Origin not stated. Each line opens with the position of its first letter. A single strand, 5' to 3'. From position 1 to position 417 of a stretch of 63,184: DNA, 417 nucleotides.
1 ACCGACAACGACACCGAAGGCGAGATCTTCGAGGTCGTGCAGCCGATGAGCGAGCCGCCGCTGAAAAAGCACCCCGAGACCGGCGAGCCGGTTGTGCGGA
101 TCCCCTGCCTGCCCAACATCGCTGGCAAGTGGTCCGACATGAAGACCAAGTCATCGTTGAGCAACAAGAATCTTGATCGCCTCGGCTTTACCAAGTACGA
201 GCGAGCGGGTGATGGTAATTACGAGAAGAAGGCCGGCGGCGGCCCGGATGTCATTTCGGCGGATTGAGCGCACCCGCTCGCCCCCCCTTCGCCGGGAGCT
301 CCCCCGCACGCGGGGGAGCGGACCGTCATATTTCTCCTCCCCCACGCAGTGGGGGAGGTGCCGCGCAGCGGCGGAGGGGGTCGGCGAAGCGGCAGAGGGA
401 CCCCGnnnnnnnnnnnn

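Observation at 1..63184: The entire window is one perfect zero-spacer palindrome (two 31,592-nt arms)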

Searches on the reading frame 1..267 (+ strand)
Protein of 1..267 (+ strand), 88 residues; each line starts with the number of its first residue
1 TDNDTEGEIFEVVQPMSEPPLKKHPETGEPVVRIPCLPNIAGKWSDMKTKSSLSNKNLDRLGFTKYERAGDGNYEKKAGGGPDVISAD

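Call 8: search_protein_families(library=pfam, proteins=[window:1-267:+])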
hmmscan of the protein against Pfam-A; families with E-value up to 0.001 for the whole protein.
window:1-267:+ (88 aa): 1 family
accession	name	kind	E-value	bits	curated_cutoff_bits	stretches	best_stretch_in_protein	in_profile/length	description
PF09723.15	Zn_ribbon_8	-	0.00015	22.1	34.4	1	7-34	12-40/41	Zinc ribbon domain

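Call 45: search_protein_families(library=pfam, proteins=[window:37-267:+], max_evalue=0.01)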
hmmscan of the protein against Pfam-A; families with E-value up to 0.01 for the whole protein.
window:37-267:+ (76 aa): 0 families
